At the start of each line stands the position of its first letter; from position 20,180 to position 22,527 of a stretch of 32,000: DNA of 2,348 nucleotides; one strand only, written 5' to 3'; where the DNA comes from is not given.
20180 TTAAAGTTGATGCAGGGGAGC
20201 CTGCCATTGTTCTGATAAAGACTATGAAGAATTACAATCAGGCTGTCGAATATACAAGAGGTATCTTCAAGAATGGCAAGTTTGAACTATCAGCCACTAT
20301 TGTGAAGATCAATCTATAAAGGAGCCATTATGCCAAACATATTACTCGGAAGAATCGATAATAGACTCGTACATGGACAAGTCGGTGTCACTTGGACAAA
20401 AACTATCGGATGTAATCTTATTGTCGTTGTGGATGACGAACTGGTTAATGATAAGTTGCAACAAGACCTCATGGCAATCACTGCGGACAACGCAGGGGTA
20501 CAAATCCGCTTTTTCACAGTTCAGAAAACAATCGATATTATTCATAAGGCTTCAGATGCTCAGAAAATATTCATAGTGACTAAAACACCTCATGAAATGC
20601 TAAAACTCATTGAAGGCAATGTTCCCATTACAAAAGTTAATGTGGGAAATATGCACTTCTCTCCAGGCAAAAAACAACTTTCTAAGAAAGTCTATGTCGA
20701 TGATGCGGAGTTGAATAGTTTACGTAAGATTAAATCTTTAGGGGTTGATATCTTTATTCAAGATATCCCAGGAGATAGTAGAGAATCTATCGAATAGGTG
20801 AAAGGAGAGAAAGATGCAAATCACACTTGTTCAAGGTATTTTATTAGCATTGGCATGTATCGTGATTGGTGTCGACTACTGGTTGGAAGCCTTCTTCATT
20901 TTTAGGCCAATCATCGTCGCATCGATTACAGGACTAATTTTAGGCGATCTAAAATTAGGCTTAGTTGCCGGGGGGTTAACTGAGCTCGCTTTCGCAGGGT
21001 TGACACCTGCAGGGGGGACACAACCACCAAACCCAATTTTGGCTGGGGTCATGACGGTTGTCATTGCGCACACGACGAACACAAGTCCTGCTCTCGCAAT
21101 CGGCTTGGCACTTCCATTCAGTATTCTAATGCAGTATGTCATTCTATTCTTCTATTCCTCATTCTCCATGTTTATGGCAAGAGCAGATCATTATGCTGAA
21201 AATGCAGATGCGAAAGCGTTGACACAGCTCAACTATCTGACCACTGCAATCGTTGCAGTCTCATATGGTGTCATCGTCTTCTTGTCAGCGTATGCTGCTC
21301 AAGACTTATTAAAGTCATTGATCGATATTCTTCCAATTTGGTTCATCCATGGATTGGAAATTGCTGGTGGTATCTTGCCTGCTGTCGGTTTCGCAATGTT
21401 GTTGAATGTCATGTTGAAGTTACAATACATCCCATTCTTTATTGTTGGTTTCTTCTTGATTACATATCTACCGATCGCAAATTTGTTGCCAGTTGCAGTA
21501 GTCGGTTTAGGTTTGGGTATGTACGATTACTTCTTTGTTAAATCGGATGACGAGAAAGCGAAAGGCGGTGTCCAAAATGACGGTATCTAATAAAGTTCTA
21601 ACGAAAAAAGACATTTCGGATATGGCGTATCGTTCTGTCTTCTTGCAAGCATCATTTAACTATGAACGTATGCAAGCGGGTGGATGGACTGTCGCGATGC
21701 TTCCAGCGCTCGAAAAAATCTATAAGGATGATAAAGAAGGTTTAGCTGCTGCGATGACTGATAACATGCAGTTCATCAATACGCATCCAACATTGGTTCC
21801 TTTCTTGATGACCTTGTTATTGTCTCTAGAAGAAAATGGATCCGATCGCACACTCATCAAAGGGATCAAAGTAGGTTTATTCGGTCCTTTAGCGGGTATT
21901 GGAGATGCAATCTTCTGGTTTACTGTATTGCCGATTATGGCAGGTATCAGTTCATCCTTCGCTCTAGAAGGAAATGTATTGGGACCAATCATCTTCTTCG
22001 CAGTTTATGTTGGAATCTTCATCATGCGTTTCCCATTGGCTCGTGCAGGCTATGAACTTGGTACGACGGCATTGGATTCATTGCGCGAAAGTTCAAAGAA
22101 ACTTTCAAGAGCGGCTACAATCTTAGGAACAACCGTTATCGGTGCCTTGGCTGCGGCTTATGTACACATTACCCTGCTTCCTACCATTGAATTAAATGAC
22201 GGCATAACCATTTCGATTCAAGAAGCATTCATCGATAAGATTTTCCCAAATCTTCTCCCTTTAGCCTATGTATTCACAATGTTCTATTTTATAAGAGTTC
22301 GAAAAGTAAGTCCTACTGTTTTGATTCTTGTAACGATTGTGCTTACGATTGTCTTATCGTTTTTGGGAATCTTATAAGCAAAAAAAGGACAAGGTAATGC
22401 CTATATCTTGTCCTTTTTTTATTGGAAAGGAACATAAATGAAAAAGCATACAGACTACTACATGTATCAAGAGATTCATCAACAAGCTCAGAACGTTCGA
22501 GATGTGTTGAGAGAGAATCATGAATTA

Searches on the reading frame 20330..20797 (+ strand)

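Call 92: search_protein_families(library=pfam, proteins=[window:20330-20797:+], max_evalue=0.00001)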
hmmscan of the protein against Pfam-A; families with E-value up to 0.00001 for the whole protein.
window:20330-20797:+ (155 aa): 1 family
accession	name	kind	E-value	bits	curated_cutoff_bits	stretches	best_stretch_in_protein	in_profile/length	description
PF03830.20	PTSIIB_sorb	-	1.7e-49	168.4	27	1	4-150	1-147/148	PTS system sorbose subfamily IIB component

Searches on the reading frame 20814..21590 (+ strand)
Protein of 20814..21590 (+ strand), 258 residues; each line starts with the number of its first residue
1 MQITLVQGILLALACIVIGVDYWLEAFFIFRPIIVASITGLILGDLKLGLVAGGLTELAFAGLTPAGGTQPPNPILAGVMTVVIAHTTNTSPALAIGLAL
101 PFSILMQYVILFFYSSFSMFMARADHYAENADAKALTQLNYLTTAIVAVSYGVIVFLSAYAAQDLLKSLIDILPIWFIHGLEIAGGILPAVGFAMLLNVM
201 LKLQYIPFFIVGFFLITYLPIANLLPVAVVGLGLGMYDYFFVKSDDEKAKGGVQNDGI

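Call 92: search_protein_families(library=pfam, proteins=[window:20814-21590:+], max_evalue=0.00001)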
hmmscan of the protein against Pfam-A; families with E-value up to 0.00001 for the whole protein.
window:20814-21590:+ (258 aa): 1 family
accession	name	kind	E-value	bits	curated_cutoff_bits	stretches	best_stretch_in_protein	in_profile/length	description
PF03609.19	EII-Sor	-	3.7e-66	223.3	26.3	1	6-234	2-230/233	PTS system sorbose-specific iic component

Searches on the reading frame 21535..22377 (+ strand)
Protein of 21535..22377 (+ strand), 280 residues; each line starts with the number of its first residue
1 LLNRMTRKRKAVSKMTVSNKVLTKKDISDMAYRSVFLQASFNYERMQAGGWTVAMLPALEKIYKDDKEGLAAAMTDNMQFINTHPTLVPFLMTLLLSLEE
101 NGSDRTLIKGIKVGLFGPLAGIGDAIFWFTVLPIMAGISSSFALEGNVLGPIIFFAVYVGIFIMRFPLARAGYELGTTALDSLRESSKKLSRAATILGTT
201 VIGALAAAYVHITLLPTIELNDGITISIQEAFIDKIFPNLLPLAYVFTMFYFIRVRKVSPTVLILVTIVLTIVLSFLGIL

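Call 92: search_protein_families(library=pfam, proteins=[window:21535-22377:+], max_evalue=0.00001)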
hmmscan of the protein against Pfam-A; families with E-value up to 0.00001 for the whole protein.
window:21535-22377:+ (280 aa): 1 family
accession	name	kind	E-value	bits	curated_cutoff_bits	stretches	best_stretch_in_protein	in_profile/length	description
PF03613.19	EIID-AGA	-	4.2e-90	302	25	1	22-280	2-265/265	PTS system mannose/fructose/sorbose family IID component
